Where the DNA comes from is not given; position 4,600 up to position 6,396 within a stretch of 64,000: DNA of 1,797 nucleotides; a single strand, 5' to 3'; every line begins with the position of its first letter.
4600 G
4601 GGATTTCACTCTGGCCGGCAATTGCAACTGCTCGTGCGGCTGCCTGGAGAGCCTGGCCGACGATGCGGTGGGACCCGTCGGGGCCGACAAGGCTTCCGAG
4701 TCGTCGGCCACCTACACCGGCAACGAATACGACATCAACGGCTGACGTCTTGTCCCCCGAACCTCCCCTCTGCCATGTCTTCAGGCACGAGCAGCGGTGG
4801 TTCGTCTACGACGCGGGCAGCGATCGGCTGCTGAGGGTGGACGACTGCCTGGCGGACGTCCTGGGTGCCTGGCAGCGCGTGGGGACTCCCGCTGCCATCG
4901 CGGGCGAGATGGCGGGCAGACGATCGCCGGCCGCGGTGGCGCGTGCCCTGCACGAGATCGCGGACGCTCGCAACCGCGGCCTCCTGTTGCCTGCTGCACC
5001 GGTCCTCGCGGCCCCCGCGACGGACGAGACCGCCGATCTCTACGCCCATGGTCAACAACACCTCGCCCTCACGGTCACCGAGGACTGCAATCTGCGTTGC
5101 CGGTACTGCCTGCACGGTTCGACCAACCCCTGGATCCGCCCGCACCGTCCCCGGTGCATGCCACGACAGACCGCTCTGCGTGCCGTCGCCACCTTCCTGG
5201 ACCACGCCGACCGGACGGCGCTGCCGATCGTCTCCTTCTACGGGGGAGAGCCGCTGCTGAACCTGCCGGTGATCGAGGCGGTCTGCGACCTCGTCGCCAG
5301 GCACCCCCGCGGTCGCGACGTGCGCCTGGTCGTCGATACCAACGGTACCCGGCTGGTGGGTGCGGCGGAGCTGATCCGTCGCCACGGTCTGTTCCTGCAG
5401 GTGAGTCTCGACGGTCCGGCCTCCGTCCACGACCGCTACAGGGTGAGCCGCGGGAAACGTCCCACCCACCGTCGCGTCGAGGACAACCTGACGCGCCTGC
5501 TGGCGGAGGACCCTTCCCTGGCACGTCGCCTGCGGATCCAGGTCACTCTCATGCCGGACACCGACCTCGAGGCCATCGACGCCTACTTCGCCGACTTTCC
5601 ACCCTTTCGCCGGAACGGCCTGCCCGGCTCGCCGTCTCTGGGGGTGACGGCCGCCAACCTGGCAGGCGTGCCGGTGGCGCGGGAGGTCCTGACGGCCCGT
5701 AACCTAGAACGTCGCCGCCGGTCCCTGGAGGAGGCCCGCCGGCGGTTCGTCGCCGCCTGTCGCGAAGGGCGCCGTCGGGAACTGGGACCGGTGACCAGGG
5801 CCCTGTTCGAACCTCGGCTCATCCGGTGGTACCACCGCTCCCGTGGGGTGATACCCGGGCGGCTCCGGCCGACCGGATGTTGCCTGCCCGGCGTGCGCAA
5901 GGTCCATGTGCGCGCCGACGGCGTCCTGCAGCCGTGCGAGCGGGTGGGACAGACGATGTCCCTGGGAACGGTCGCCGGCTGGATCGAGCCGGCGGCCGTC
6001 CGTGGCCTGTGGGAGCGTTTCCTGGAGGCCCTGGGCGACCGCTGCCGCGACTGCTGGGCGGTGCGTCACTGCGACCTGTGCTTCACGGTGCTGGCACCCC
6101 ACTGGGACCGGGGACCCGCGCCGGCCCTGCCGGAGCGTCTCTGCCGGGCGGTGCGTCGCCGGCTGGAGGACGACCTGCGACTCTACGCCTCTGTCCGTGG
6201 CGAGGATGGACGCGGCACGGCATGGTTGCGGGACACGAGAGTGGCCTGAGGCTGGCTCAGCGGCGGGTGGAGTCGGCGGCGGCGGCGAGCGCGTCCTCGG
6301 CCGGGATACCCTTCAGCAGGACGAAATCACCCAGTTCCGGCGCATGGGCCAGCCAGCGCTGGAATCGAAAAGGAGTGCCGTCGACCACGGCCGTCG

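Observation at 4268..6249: Unannotated Cys-rich 60-aa precursor translationally coupled to a radical SAM/SPASM enzyme: a candidate novel RiPP cluster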

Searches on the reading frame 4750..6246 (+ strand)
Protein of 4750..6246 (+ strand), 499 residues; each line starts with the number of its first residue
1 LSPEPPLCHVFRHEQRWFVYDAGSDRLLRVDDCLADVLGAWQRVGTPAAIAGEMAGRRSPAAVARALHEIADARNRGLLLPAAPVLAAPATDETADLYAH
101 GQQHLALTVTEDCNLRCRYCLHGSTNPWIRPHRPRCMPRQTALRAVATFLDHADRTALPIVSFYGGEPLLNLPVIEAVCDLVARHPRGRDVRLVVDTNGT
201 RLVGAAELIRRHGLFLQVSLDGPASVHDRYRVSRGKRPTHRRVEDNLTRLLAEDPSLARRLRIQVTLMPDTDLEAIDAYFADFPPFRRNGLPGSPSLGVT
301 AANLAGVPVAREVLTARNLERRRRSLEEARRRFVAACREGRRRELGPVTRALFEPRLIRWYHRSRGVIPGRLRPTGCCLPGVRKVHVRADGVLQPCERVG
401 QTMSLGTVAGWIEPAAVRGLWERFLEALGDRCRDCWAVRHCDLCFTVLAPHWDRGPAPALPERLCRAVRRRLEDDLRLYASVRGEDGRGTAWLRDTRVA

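Call 5: search_protein_families(library=ncbifam, proteins=[window:4750-6246:+], max_evalue=0.01)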
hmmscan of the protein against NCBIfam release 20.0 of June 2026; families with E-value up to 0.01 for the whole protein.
window:4750-6246:+ (499 aa): 64 families (the best 25 are shown)
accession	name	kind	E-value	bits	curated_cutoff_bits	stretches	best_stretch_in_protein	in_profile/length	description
TIGR04068.1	rSAM_ocin_clost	equivalog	5.8e-49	167.2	500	1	8-479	2-453/462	Cys-rich peptide radical SAM maturase CcpM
NF035951.1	rSAM_RumMC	equivalog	2.4e-44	151.9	720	1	7-482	16-493/510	RumMC family radical SAM sactipeptide maturase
NF038170.1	lachnocin_rSAM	equivalog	4.1e-35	121.5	550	2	91-260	64-233/440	lachnocin radical SAM maturase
TIGR04148.1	GG_samocin_CFB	equivalog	1.1e-32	113.8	300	2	103-256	17-176/411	radical SAM peptide maturase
TIGR03906.1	quino_hemo_SAM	equivalog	9.1e-32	110.3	453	1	9-441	4-410/467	quinohemoprotein amine dehydrogenase maturation protein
NF047865.1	rSAM_PapB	equivalog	1.4e-28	100.1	340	1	105-261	5-159/330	PapB family radical SAM/SPASM ranthipeptide maturase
TIGR04064.1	rSAM_nif11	equivalog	8.1e-27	94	518.7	1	9-484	5-438/459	nif11-like peptide radical SAM maturase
TIGR03974.1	rSAM_six_Cys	equivalog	3.3e-18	65.8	425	1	9-251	2-245/451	thioether cross-link-forming SCIFF peptide maturase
TIGR03942.1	sulfatase_rSAM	equivalog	1.2e-17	64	349.45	1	108-250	6-148/363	anaerobic sulfatase maturase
TIGR04269.1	SAM_SPASM_FxsB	subfamily_domain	2.6e-16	59.6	370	1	105-253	4-157/363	FxsB family cyclophane-forming radical SAM/SPASM peptide maturase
TIGR03978.1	rSAM_paired_1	equivalog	1.4e-15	57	370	1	106-250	86-227/466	His-Xaa-Ser system radical SAM maturase HxsB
NF041707.1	rSAM_YhhB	equivalog_domain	1.6e-15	56.9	445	1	107-252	6-154/369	cyclophane-forming radical SAM/SPASM peptide maturase YhhB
TIGR04280.1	geopep_mat_rSAM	hypoth_equivalog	9.1e-14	51.3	400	1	106-232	87-212/428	geopeptide radical SAM maturase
TIGR04463.1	rSAM_vs_C_rich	equivalog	2.7e-13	49.5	525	1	101-264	78-240/438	TIGR04463 family radical SAM/SPASM RiPP maturase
NF040492.1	not_ScfB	exception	3.5e-13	49.2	855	1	8-253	4-245/450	ScfB-related radical SAM/SPASM orphan maturase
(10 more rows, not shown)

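Call 6: search_protein_families(library=pfam, proteins=[window:4750-6246:+], max_evalue=0.01)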
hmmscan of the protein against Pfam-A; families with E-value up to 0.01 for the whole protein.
window:4750-6246:+ (499 aa): 2 families
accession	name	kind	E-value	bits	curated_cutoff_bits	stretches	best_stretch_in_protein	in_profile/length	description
PF04055.27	Radical_SAM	-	1.8e-14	54.7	29.5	1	108-251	2-137/166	Radical SAM superfamily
PF13353.11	Fer4_12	-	4.3e-05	24.3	22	1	110-187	12-82/137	4Fe-4S single cluster domain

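Call 7: find_homologous_proteins(query=window:4750-6246:+, max_evalue=1e-10)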
Query window:4750-6246:+ (499 aa): 181 proteins with E <= 1e-10 among 8000 candidates; the best 120 are listed.
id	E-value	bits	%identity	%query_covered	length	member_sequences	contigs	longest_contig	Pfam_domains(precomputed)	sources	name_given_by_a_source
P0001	0.0e+0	1140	100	100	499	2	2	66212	PF04055.28,PF13353.12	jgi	-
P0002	1.3e-203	696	67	98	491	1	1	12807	PF04055.28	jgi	-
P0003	5.6e-190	651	62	99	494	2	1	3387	PF04055.28,PF13353.12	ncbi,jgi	-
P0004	1.7e-129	451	45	99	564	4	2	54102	PF04055.28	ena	-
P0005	1.3e-122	429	45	99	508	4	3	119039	PF04055.28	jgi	-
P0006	1.4e-119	419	45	98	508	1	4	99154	PF04055.28,PF13353.12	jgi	jgi:uncharacterized protein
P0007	1.6e-117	412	49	99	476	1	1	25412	PF04055.28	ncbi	-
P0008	3.2e-115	404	43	99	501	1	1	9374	PF04055.28,PF13353.12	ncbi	ncbi:MAG: radical SAM protein [bacterium]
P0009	7.0e-114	400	42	100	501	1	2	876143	PF04055.28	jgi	jgi:uncharacterized protein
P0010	9.2e-114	399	46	99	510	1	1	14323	PF04055.28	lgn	-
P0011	2.7e-111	391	42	100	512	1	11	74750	PF04055.28,PF13353.12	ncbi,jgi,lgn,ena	-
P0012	3.5e-111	391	42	99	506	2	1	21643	PF04055.28,PF13353.12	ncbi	-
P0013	1.1e-110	389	44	99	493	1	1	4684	PF04055.28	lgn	-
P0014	4.7e-108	380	42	99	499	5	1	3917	PF04055.28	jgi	-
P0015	5.2e-108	380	41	98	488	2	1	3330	PF04055.28,PF13353.12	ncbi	-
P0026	1.2e-104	369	42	99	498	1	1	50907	PF04055.28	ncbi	ncbi:MAG: radical SAM protein [Candidatus Krumholzibacteriota bacterium]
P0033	2.4e-102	362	41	99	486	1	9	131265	PF04055.28,PF13353.12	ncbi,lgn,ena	-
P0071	6.7e-91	324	41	90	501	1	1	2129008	PF04055.28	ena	-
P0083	1.2e-86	310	36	99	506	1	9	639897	PF04055.28,PF13353.12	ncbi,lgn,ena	-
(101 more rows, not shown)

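Call 9: find_related_loci(query=A1, collection=genome_contigs, flank=6000)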
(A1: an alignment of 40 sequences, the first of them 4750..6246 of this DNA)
Query A1 (499 aa) in genome_contigs; peptide patterns used: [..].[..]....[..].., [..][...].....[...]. (x = any residue, [..] = any of these).
600 stretches matched a pattern (row limit reached: there are more); 435 encode a relative of the query (tblastn E <= 1e-3); the best 80 are kept; 80 distinct loci.
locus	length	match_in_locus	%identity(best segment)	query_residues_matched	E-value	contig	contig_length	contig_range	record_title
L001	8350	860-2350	43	7-499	7e-117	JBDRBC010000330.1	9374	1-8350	MAG: bacterium isolate MEGAHIT-group-1.1038 k141_5700910, whole genome shotgun sequence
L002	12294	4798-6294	42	2-498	1e-112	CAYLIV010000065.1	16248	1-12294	MAG TPA_asm: uncultured Fibrobacteraceae bacterium isolate binchicken_co142_303 genome assembly, contig: NODE_10391_leng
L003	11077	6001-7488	44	2-498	3e-102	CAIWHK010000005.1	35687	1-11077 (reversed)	uncultured bacterium isolate Loclat_bin-10883 genome assembly, contig: bin-10883:05/72, whole genome shotgun sequence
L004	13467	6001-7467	43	6-496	8e-95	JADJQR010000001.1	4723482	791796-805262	MAG: bacterium isolate Fred_18-Q3-R57-64_MAXAC.288 tig00000189-10-47221210, whole genome shotgun sequence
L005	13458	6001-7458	40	1-499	1e-89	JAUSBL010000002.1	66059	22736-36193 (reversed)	MAG: Candidatus Latescibacterota bacterium isolate E6_metabat.bin.61 E6_k141_354624, whole genome shotgun sequence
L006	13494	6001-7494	33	1-494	2e-80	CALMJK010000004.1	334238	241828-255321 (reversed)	MAG TPA_asm: uncultured bacterium isolate SRR5468112_bin.3_CONCOCT_v1.1_MAG genome assembly, contig: ERZ781236.5, whole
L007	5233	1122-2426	28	6-445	2e-59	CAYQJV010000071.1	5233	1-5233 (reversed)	MAG TPA_asm: uncultured bacterium isolate SRP338002_co1_144 genome assembly, contig: NODE_14586_length_5233_cov_17.34086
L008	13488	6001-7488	33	6-499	2e-58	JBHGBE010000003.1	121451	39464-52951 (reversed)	MAG: Phycisphaerae bacterium isolate SBS.BIN.4 SBSBIN4_contig_3, whole genome shotgun sequence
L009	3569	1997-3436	30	6-482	6e-53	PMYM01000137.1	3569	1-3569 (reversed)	MAG: Phycisphaerales bacterium isolate fen_1344 73.20110800_E2D.65_contig_6721, whole genome shotgun sequence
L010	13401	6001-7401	25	1-487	7e-47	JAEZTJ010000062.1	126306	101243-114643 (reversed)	MAG: Bacillota bacterium isolate OH_PDB_44 k127_1235543, whole genome shotgun sequence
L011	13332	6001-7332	27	7-443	1e-46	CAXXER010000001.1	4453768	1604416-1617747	MAG: uncultured Desulfobacter sp. isolate eeee0e93-5446-4477-9f5f-6eee70e6e39d genome assembly, contig: contig_1, whole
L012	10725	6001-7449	28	6-486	2e-45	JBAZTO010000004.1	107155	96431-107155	MAG: Phycisphaerae bacterium isolate SO_2017_GW1_204 NODE_1263_length_107155_cov_2.317225_OW334_2017, whole genome shotg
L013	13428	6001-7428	24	7-479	2e-43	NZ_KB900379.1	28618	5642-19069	Peptoniphilus lacrimalis DSM 7455 F594DRAFT_scaffold00013.13, whole genome shotgun sequence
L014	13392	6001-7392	24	1-483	1e-42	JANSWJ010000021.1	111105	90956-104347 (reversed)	Blautia schinkii strain DSM 10518 contig_21, whole genome shotgun sequence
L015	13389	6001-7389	24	4-483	2e-42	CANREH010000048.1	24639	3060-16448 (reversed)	MAG: uncultured Lachnospiraceae bacterium isolate Lapin-024__bin69 genome assembly, contig: Lapin-024__NODE_2595_length_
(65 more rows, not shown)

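Call 15: find_related_loci(query=A1, collection=metagenome_contigs, flank=6000)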
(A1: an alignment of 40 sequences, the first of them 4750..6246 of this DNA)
Query A1 (499 aa) in metagenome_contigs; peptide patterns used: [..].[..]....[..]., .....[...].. (x = any residue, [..] = any of these).
600 stretches matched a pattern (row limit reached: there are more); 415 encode a relative of the query (tblastn E <= 1e-3); the best 80 are kept; 80 distinct loci.
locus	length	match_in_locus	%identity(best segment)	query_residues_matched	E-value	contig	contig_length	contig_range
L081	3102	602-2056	41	4-499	3e-107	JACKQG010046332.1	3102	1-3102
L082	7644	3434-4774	31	6-445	1e-55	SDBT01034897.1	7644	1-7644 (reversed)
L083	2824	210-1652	28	6-495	4e-51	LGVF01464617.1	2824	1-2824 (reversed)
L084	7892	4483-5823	29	6-445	5e-50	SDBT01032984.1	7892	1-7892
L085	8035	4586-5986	26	11-482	7e-49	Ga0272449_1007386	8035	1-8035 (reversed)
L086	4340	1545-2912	26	5-483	1e-43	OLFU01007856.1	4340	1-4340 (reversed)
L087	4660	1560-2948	24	1-489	2e-42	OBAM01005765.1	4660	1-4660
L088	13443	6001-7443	26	6-485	9e-42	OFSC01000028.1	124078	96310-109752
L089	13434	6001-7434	25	2-482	2e-40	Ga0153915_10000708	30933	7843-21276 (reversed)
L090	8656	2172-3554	24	6-483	2e-38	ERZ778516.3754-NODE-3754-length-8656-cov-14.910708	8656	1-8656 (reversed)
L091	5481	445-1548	26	103-473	1e-37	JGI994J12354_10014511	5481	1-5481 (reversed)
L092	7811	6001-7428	25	11-485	2e-37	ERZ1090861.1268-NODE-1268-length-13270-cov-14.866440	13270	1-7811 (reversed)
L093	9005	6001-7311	26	18-486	8e-37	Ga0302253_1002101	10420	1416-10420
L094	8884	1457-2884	24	11-479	7e-37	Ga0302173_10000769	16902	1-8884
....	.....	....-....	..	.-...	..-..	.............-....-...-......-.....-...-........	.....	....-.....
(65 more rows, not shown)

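Call 16: find_encoding_contigs(protein=P0002, flank=8000, max_places=2)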
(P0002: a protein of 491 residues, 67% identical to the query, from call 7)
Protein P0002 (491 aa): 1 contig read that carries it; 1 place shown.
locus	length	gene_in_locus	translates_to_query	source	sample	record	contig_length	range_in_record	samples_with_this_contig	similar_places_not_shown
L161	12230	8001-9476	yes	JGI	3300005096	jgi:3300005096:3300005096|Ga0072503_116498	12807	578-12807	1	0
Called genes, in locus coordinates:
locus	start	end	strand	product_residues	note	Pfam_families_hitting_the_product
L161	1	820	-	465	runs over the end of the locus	?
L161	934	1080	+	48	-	-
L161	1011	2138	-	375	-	PF00180:Iso_dh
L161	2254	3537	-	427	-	-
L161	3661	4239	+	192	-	PF01728:FtsJ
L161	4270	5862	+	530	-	PF00149:Metallophos, PF02872:5_nucleotid_C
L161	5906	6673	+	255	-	PF01987:AIM24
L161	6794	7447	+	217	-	PF13489:Methyltransf_23, PF05175:MTS (faint), PF02353:CMAS (weak), PF03848:TehB, PF13847:Methyltransf_31, PF08241:Methyltransf_11, PF08242:Methyltransf_12, PF13649:Methyltransf_25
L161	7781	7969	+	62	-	-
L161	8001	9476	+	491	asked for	PF04055:Radical_SAM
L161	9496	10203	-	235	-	-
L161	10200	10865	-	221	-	PF04542:Sigma70_r2, PF04545:Sigma70_r4, PF08281:Sigma70_r4_2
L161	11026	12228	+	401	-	?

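Call 17: find_encoding_contigs(protein=P0003, flank=8000, max_places=2)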
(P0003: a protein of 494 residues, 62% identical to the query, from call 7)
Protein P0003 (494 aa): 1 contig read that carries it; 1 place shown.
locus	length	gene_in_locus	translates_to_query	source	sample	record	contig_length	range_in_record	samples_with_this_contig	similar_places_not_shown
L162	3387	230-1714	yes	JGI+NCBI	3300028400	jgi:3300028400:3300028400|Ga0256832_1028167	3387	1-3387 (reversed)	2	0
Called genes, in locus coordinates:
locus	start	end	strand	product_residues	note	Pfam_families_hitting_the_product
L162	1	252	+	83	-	?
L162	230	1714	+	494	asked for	PF04055:Radical_SAM, PF13353:Fer4_12 (weak)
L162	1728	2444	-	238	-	-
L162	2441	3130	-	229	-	PF04542:Sigma70_r2, PF08281:Sigma70_r4_2, PF04545:Sigma70_r4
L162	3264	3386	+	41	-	?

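Call 18: find_encoding_contigs(protein=P0004, flank=8000, max_places=2)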
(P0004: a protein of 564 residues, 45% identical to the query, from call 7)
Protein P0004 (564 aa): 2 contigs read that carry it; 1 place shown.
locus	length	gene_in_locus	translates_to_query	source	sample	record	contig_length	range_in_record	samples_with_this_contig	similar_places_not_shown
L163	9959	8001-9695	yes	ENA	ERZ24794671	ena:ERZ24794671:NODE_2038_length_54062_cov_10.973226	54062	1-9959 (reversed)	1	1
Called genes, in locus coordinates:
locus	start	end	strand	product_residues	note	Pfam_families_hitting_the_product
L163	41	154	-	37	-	-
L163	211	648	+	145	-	-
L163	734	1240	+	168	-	PF00210:Ferritin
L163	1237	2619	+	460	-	PF16656:Pur_ac_phosph_N, PF00149:Metallophos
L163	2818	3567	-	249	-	PF21946:LppM (weak)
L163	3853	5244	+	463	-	PF02878:PGM_PMM_I, PF02879:PGM_PMM_II, PF02880:PGM_PMM_III, PF00408:PGM_PMM_IV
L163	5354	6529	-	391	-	PF01875:Memo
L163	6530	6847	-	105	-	-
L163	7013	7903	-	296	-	PF04055:Radical_SAM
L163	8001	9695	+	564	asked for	PF04055:Radical_SAM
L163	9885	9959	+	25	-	?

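Call 19: find_encoding_contigs(protein=P0005, flank=8000, max_places=2)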
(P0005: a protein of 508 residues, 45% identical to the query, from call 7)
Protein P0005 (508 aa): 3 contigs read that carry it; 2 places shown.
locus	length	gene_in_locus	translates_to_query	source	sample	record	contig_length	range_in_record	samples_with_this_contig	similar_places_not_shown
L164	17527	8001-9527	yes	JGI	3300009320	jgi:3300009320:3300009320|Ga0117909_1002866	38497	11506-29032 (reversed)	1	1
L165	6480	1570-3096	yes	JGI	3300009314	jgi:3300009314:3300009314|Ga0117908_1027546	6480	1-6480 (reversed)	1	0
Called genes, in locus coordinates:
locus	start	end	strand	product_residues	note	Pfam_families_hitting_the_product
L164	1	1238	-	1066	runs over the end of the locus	PF00515:TPR_1 (faint), PF07719:TPR_2 (faint), PF07721:TPR_4 (faint), PF13176:TPR_7 (faint), PF13432:TPR_16, PF14559:TPR_19, PF13424:TPR_12, PF12770:CHAT, +6 more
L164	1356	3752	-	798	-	PF01839:FG-GAP (faint), PF13517:FG-GAP_3, PF18962:Por_Secre_tail (faint), PF13517:FG-GAP_3, PF13585:CHU_C (weak), PF13860:FlgD_ig (weak)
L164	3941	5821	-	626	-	PF05569:Peptidase_M56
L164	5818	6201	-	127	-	PF03965:Penicillinase_R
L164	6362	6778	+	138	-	-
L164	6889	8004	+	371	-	PF00724:Oxidored_FMN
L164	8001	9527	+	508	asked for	PF04055:Radical_SAM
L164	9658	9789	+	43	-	-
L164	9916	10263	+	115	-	PF08281:Sigma70_r4_2, PF04545:Sigma70_r4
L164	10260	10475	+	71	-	-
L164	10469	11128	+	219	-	-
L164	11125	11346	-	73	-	-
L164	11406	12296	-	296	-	PF11392:AllH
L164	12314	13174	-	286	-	PF04199:Cyclase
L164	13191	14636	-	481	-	PF06545:AllG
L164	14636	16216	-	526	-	PF27530:HMA_AllF_N, PF02629:CoA_binding, PF00549:Ligase_CoA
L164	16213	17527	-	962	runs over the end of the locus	PF00111:Fer2 (weak), PF01799:Fer2_2, PF01315:Ald_Xan_dh_C, PF02738:MoCoBD_1, PF20256:MoCoBD_2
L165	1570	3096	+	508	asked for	PF04055:Radical_SAM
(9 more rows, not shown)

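Call 22: find_encoding_contigs(protein=P0006, flank=6000, max_places=1)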
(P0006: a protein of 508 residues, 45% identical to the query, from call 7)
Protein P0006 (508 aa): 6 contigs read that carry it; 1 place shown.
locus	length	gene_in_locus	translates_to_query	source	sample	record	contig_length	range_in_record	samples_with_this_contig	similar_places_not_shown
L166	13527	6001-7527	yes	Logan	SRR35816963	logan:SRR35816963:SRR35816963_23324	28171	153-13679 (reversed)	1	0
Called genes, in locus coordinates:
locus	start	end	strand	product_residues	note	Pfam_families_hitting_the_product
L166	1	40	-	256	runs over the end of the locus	-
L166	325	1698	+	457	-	PF02878:PGM_PMM_I, PF02879:PGM_PMM_II, PF02880:PGM_PMM_III, PF00408:PGM_PMM_IV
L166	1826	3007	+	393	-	PF07690:MFS_1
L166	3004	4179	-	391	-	PF01875:Memo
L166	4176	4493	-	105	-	-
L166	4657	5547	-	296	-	PF04055:Radical_SAM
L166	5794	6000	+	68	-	-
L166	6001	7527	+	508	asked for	PF13353:Fer4_12 (weak), PF04055:Radical_SAM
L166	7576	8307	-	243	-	-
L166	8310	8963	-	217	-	PF04542:Sigma70_r2, PF04545:Sigma70_r4, PF08281:Sigma70_r4_2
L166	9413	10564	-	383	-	-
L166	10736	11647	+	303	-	PF01936:NYN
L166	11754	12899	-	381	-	PF14559:TPR_19, PF23914:TPR_CcmH_CycH (weak), PF13432:TPR_16, PF03704:BTAD (weak), PF13424:TPR_12, PF13432:TPR_16, PF14559:TPR_19, PF13414:TPR_11, +17 more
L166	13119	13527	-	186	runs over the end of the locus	?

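Call 23: find_encoding_contigs(protein=P0007, flank=6000, max_places=1)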
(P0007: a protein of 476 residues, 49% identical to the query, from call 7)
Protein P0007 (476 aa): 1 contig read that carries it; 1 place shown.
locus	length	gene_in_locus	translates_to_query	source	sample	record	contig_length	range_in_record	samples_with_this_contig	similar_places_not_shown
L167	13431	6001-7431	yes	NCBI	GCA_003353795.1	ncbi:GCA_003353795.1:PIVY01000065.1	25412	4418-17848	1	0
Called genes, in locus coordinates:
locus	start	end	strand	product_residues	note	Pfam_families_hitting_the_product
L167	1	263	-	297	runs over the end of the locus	-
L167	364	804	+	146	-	PF13453:Zn_ribbon_TFIIB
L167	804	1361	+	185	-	PF04011:LemA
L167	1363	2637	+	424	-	PF01435:Peptidase_M48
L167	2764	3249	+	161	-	-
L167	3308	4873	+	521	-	PF00884:Sulfatase, PF16347:SGSH_C (faint), PF14707:Sulfatase_C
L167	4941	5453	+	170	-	-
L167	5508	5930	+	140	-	-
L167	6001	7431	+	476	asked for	PF04055:Radical_SAM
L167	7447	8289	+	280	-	PF04542:Sigma70_r2, PF04545:Sigma70_r4, PF08281:Sigma70_r4_2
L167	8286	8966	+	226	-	-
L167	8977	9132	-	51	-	-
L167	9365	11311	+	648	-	-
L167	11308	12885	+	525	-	-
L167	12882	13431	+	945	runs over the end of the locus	PF13620:CarboxypepD_reg, PF13715:CarbopepD_reg_2, PF07715:Plug, PF14905:OMP_b-brl_3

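Call 24: find_encoding_contigs(protein=P0009, flank=6000, max_places=1)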
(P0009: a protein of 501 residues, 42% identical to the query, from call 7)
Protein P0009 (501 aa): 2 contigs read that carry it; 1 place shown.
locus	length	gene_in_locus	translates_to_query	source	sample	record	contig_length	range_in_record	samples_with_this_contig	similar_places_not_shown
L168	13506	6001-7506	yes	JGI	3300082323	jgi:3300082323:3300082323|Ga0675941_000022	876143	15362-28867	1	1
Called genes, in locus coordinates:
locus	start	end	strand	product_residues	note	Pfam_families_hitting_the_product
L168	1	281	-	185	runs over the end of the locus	PF02659:Mntp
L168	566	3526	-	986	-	PF07719:TPR_2 (faint), PF13424:TPR_12, PF17874:TPR_MalT, PF12770:CHAT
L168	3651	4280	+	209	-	-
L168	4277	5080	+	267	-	-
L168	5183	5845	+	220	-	-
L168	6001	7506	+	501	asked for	PF04055:Radical_SAM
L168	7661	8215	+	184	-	PF04542:Sigma70_r2, PF08281:Sigma70_r4_2, PF04545:Sigma70_r4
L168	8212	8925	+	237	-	-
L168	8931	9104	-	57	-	-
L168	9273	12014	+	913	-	PF00082:Peptidase_S8, PF00404:Dockerin_1 (faint), PF13860:FlgD_ig (weak)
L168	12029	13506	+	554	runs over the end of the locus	PF24807:WD40_CDC20-Fz (weak), PF24814:WD40_Prp19 (weak), PF01841:Transglut_core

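Call 25: find_encoding_contigs(protein=P0011, flank=6000, max_places=1)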
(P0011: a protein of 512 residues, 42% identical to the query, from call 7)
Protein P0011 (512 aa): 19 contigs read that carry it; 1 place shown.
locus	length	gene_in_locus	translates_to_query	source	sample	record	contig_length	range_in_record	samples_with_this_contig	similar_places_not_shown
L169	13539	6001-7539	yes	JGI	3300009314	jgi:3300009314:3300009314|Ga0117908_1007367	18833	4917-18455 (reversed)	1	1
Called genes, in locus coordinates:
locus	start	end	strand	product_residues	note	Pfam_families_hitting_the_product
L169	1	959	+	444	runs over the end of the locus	?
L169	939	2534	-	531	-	PF00924:MS_channel_2nd, PF21082:MS_channel_3rd, PF00027:cNMP_binding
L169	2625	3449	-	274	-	PF00753:Lactamase_B, PF12706:Lactamase_B_2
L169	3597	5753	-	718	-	PF05226:CHASE2, PF00211:Guanylate_cyc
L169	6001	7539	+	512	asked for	PF04055:Radical_SAM, PF13353:Fer4_12 (weak)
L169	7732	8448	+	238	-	-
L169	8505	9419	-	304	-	PF01435:Peptidase_M48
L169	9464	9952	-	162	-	PF06347:SH3_4, PF08239:SH3_3 (weak)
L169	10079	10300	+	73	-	-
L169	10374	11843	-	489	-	PF00282:Pyridoxal_deC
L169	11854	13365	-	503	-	PF01590:GAF, PF13185:GAF_2, PF13492:GAF_3, PF07228:SpoIIE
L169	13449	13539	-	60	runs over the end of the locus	-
